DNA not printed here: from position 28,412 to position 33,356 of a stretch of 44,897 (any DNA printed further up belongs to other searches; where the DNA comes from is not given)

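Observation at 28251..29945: Apparently intact IscB nuclease with a long structured upstream RNA in an AT-rich archaeal chromosome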

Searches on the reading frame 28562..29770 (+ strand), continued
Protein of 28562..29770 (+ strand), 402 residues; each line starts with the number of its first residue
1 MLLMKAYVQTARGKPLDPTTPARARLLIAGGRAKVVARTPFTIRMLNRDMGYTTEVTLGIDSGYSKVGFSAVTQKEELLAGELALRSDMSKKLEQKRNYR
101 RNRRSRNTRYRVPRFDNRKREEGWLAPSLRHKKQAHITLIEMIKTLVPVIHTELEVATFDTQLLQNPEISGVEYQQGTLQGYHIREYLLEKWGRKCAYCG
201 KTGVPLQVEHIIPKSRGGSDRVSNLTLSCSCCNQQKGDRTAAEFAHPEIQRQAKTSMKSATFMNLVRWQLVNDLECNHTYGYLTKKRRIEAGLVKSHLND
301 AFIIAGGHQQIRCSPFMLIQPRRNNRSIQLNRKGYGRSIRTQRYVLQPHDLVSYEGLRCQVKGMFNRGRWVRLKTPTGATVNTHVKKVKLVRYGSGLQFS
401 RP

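Call 67: predict_structure(alignment_id=A6)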
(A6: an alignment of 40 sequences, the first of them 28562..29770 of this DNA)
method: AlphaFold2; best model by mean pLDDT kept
length: 402 residues; sequences in the alignment: 40
mean_pLDDT: 76.7   pTM: 0.67
mean pLDDT of the five models: 76.7, 74.9, 74.5, 71.5, 71.1
residues with pLDDT >= 90: 103; 70-90: 182; 50-70: 75; < 50: 42
segments of 3 or more residues with pLDDT < 50: 110-120, 122-126, 170-176, 215-217, 327-340
pLDDT, mean of each block of 10 residues (from residue 1): 77 91 92 87 88 90 90 93 77 61 54 44 53 87 93 84 56 49 69 84 77 52 75 80 83 70 84 91 87 91 92 89 55 47 73 84 78 81 80 79 69
secondary structure, 60 per line:
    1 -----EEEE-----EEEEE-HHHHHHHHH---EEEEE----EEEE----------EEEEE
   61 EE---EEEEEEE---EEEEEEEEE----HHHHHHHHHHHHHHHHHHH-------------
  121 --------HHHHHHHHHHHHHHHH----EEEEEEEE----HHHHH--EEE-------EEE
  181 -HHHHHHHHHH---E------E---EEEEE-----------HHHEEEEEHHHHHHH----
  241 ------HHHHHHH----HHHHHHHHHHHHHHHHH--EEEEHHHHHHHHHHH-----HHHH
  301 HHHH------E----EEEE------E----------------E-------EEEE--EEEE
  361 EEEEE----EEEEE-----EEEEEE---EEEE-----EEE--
elements in order: E6-9 E15-19 H21-29 E33-37 E42-45 E56-62 E66-72 E76-84 H89-107 H129-144 E149-156 H161-165 E168-170 E178-180 H182-191 E206-210 E225-229 H230-236 H247-253 H258-274 E277-280 H281-291 H297-304 E316-319 E351-354 E357-365 E370-374 E380-385 E389-392 E398-400

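Call 71: fold_search(model_id=the predicted structure, library=pdb)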
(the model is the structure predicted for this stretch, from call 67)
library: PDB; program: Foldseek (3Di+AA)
matches with E <= 10: 851; with E <= 0.001: 22
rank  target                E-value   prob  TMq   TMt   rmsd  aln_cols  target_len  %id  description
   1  8csz_D                1.5e-24  1.00  0.62  0.51  14.0       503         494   22  IscB and wRNA bound to Target DNA (released 2022-06-15)
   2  9liq_A                7.6e-22  1.00  0.63  0.53  10.7       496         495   22  CryoEM Structures Uncover the Unexpected Hinges of IscB for Enhanced Gene Editing (released 2026-01-21)
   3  9nvu_P                3.3e-20  1.00  0.58  0.40  14.5       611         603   18  Engineered OrufIscB-omegaRNA-target DNA complex (released 2025-05-21)
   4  9lir_D                2.0e-18  1.00  0.57  0.47  14.1       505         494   21  CryoEM Structures Uncover the Unexpected Hinges of IscB for Enhanced Gene Editing (released 2026-01-21)
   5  9k30_A                2.3e-18  1.00  0.53  0.49  10.4       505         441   19  Cryo-EM structure of the TbaIscB-omega RNA-target DNA complex (released 2026-02-04)
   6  8dmb_P                7.8e-18  1.00  0.54  0.65  10.2       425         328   21  Structure of Desulfovirgula thermocuniculi IsrB (DtIsrB) in complex with omega RNA and target DNA (released 2022-10-19)
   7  7utn_D                1.2e-17  1.00  0.59  0.60   8.7       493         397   18  IscB and wRNA bound to Target DNA (released 2022-06-15)
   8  7xht_A                2.2e-17  1.00  0.59  0.60   8.3       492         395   18  Structure of the OgeuIscB-omega RNA-target DNA complex (released 2022-12-14)
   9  8ctl_D                1.0e-16  1.00  0.59  0.60   9.1       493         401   18  IscB and wRNA bound to Target DNA (locked state) (released 2022-06-15)
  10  9k2z_A                4.0e-13  1.00  0.48  0.70   5.8       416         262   15  Cryo-EM structure of the HfmIscB-omega RNA-target DNA complex (released 2026-02-04)
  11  9lgi_A                9.2e-09  1.00  0.32  0.20  17.2       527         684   17  Cryo-EM structure of a type II-D CRISPR-Cas9 in complex with single-guided RNA and double-stranded DNA (released 2025-08-20)
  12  9k32_A                2.6e-08  1.00  0.34  0.21  16.7       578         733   15  Cryo-EM structure of the NbaCas9-guide RNA-target DNA complex (released 2026-02-04)
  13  9k31_A                4.2e-08  1.00  0.26  0.16  20.0       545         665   18  Cryo-EM structure of the YnpsCas9-guide RNA-target DNA complex (released 2026-02-04)
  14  8zcy_A                5.7e-07  1.00  0.23  0.15  15.7       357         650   16  Cryo-EM structure of eSaCas9_NNG-guide RNA-target DNA complex in an interrogation state (released 2025-11-05)
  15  9ar4_A                1.6e-05  1.00  0.21  0.09  14.1       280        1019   16  CryoEM structure of ThermoCas9 in post-cleavage state bound with the DNA containing NNNNCCA PAM (released 2025-02-26)
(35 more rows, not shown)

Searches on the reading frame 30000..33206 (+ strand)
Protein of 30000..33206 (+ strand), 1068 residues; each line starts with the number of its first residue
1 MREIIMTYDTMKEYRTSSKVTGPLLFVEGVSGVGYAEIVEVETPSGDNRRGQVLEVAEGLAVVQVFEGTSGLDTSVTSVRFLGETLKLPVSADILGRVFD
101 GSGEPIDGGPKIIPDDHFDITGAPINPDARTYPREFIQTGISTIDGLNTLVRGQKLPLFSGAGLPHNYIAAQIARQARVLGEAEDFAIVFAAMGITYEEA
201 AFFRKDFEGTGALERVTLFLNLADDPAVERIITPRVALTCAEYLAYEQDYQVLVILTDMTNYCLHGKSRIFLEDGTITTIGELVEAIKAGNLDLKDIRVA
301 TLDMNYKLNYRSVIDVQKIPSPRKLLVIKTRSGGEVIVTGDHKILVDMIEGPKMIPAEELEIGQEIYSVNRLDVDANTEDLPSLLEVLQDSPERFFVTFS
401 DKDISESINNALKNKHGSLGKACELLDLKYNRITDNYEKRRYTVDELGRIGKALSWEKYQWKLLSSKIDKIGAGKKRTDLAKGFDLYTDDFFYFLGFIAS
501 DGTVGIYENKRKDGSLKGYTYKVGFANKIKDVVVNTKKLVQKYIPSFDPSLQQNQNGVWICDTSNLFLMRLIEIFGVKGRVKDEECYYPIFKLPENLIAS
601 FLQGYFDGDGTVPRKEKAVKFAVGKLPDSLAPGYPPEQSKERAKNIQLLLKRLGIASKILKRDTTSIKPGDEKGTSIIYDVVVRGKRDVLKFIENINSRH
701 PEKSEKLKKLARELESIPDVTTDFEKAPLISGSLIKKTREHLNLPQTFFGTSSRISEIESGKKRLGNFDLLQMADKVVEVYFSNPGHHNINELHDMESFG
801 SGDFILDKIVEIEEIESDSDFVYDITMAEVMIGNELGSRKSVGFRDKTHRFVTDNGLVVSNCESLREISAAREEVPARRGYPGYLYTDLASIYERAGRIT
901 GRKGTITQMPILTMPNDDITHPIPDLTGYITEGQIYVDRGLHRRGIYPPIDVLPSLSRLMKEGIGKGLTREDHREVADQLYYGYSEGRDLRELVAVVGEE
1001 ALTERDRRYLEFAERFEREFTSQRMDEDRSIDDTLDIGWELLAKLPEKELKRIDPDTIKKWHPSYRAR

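Call 48: search_protein_families(library=pfam, proteins=[window:30000-33206:+], max_evalue=0.001)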
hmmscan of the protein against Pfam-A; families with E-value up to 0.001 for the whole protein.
window:30000-33206:+ (1068 aa): 5 families
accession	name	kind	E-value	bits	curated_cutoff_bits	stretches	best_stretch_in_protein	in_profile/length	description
PF00006.31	ATP-synt_ab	-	1.3e-71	241.1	29.5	2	860-957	116-213/213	ATP synthase alpha/beta family, nucleotide-binding domain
PF22919.1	ATP-synt_VA_C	-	3.5e-31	107.7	24.7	1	963-1061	2-100/101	C-terminal domain of V and A type ATP synthase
PF14528.11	LAGLIDADG_3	-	2e-13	50.8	22.5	1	598-697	3-82/82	LAGLIDADG-like domain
PF02874.29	ATP-synt_ab_N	-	3.3e-13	50.4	20.9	1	18-83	2-69/69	ATP synthase alpha/beta family, beta-barrel domain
PF14890.11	Intein_splicing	-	2.7e-10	40.7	35.8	1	270-828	1-141/155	Intein splicing domain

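Call 78: find_encoding_contigs(protein=window:30000-33206:+, flank=4000, max_places=8)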
Protein window:30000-33206:+ (1068 aa): 1 contig read that carries it; 1 place shown.
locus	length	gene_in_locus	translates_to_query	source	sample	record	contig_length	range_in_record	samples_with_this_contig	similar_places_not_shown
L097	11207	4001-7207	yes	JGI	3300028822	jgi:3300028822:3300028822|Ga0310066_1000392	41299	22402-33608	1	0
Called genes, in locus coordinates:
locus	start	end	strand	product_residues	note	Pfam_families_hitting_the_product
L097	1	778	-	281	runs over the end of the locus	PF25133:TYW2_N_2, PF02475:TRM5-TYW2_MTfase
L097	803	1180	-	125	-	PF01849:NAC, PF19026:UBA_HYPK (weak)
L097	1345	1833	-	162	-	PF14810:TGT_C2, PF01472:PUA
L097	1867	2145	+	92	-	-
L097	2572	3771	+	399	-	PF14239:RRXRR, PF01844:HNH, PF13395:HNH_4, PF14279:HNH_5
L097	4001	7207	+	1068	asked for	PF02874:ATP-synt_ab_N, PF00006:ATP-synt_ab, PF14890:Intein_splicing, PF14528:LAGLIDADG_3, PF00006:ATP-synt_ab, PF22919:ATP-synt_VA_C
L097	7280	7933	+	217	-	PF01813:ATP-synt_D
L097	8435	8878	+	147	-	-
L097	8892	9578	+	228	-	PF01728:FtsJ, PF13847:Methyltransf_31 (faint)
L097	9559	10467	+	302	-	-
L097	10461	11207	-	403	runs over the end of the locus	PF02005:TRM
